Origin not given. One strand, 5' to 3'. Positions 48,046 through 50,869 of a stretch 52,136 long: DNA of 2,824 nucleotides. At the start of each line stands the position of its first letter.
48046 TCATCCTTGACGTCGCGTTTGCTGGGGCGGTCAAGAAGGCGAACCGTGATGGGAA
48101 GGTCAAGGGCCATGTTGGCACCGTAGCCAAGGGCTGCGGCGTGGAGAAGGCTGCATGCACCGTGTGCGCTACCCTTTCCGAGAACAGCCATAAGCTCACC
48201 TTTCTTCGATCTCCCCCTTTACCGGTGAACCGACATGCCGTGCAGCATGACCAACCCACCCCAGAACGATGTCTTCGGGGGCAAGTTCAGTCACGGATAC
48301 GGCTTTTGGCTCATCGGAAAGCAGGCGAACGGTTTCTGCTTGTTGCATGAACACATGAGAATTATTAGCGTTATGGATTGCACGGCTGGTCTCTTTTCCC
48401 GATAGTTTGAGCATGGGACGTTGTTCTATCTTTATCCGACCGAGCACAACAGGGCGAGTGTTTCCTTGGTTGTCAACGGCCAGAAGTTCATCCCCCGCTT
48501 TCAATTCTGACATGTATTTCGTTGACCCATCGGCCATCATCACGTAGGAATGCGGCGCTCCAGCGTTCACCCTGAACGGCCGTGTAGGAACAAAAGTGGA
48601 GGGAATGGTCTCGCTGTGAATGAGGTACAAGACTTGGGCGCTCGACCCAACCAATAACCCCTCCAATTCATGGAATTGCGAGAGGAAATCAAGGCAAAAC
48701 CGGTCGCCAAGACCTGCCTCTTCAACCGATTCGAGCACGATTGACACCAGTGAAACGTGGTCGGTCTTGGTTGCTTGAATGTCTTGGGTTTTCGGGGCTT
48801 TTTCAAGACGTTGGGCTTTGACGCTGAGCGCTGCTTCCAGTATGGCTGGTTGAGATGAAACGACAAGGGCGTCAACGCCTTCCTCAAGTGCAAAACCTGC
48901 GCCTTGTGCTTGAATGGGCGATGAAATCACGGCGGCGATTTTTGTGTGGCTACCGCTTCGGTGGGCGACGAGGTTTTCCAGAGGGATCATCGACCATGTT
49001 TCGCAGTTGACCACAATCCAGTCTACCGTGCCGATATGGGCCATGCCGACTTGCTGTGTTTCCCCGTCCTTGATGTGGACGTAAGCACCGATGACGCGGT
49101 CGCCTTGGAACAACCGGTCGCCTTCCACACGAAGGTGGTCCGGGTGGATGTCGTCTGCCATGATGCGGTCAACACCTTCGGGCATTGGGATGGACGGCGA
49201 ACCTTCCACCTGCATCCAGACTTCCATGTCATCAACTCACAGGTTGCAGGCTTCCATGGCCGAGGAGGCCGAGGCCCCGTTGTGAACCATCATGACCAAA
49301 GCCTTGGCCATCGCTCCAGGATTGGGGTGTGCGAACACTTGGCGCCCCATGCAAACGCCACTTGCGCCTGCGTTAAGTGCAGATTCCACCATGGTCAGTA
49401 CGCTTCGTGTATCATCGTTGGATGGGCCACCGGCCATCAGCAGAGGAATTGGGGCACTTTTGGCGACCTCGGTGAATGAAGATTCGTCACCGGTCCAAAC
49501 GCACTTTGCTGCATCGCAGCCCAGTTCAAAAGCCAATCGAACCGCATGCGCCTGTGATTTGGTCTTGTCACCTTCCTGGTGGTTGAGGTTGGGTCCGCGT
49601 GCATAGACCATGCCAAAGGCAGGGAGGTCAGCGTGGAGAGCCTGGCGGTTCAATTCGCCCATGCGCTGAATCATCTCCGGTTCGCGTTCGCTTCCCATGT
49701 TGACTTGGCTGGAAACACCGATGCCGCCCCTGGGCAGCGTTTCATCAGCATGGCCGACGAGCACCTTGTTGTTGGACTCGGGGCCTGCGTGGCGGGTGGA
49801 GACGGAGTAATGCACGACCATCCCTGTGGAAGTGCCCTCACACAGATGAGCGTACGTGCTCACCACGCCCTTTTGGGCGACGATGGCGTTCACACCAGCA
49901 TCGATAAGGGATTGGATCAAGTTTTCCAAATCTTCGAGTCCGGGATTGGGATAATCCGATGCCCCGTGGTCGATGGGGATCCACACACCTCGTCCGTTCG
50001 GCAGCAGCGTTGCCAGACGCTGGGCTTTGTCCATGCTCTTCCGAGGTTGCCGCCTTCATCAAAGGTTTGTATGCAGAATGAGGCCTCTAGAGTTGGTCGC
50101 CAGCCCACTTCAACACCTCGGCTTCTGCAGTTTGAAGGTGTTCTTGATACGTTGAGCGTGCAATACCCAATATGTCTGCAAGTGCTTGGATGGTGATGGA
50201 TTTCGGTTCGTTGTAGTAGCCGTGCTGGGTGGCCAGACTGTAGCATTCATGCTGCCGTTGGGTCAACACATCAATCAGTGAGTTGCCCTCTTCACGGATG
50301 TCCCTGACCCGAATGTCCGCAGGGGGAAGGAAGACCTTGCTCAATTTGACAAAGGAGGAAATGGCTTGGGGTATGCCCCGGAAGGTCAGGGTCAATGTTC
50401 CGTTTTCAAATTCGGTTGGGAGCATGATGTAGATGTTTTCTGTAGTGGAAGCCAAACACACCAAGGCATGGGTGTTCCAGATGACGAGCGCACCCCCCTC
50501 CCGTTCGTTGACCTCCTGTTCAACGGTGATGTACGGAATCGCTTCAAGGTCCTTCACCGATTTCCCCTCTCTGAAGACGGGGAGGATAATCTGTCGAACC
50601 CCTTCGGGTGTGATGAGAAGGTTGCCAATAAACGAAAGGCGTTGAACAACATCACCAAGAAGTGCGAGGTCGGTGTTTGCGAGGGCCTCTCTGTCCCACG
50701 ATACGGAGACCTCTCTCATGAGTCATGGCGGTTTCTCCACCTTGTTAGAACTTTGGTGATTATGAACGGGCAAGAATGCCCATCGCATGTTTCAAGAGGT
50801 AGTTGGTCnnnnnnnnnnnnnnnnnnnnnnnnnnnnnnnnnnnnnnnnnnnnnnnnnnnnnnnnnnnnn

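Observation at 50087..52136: Unlisted open-ended gene: TM anchor, long coiled coils and tandem DLDLHV modules, divergent from a Bat-type regulator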

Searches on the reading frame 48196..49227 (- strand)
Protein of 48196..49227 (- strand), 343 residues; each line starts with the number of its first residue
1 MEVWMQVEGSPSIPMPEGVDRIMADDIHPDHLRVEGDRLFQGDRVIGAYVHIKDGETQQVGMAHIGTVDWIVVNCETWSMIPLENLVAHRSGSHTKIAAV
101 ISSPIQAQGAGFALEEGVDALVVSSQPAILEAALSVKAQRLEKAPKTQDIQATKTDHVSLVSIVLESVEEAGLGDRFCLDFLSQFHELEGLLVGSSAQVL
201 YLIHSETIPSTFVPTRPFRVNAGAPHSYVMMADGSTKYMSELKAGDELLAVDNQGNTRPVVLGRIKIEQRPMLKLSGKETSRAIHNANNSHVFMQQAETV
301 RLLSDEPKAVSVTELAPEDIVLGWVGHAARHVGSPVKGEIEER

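Call 4: search_protein_families(library=pfam, proteins=[window:48196-49227:-], max_evalue=1)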
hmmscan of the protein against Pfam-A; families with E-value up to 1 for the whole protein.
window:48196-49227:- (343 aa): 3 families
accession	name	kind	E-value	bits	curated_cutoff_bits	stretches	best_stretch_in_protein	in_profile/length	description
PF01959.21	DHQS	-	1.8e-81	274.2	22.2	1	37-343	55-344/344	3-dehydroquinate synthase II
PF01079.26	Hint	-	0.00052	20.1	29.7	1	226-257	17-48/213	Hint module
PF05203.21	Hom_end_hint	-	0.044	14.2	32.1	1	228-279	7-54/228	Hom_end-associated Hint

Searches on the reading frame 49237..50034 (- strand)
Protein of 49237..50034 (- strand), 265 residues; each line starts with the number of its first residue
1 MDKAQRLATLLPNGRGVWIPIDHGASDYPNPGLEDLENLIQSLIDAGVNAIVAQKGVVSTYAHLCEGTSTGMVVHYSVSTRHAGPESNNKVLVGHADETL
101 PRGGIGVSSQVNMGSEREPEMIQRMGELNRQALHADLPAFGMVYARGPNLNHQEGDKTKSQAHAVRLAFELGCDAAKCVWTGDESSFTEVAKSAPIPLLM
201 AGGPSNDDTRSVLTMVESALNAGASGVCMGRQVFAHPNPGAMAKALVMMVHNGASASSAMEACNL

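Call 4: search_protein_families(library=pfam, proteins=[window:49237-50034:-], max_evalue=1)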
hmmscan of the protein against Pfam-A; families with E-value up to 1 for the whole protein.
window:49237-50034:- (265 aa): 3 families
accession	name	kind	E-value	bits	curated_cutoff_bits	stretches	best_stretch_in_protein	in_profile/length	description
PF01791.15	DeoC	-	3.7e-32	112.2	23.8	1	19-236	4-229/229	DeoC/LacD family aldolase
PF22649.2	Cgl0159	-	0.023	14.5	27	1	157-246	157-247/251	Cgl0159-like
PF00117.34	GATase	-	0.03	14.4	22.8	1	185-240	34-91/190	Glutamine amidotransferase class-I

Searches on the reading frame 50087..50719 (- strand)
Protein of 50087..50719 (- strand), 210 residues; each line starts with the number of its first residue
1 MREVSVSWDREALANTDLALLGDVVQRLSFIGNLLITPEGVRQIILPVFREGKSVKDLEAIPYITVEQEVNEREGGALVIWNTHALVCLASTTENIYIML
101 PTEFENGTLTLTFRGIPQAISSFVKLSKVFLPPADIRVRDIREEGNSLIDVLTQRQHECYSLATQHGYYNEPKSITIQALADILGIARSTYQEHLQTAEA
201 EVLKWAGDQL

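Call 4: search_protein_families(library=pfam, proteins=[window:50087-50719:-], max_evalue=1)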
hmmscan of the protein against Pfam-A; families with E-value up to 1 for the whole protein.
window:50087-50719:- (210 aa): 5 families
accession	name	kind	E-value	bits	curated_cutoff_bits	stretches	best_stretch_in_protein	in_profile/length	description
PF04967.18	HTH_10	-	1.3e-15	57.3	23.1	1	152-203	1-52/53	HTH DNA binding domain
PF13412.12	HTH_24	-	0.042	13.9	21.9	1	175-199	18-42/48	Winged helix-turn-helix DNA-binding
PF20432.4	Xre-like-HTH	-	0.15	12.8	25.8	1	175-203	24-50/63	Antitoxin Xre-like helix-turn-helix domain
PF09339.16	HTH_IclR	-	0.19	11.9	22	1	172-197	16-41/52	IclR helix-turn-helix domain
PF02796.21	HTH_7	-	0.22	12.1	23.8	1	175-190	22-37/45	Helix-turn-helix domain of resolvase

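Call 5: search_protein_families(library=ncbifam, proteins=[window:50087-50719:-], max_evalue=1)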
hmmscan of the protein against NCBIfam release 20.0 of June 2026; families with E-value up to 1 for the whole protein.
window:50087-50719:- (210 aa): 1 family
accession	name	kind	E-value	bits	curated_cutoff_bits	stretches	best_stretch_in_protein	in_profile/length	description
NF005385.0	PRK06930.1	subfamily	0.013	15.2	136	1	148-204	111-160/170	positive control sigma-like factor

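Call 47: search_protein_families(library=padloc, proteins=[window:50087-50719:-], max_evalue=0.1)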
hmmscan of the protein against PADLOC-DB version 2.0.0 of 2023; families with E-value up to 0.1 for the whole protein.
window:50087-50719:- (210 aa): 1 family
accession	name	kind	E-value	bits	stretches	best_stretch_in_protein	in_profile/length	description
PDLC00242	LmuA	-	0.053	10.5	1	139-206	217-283/388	DUF4297 domain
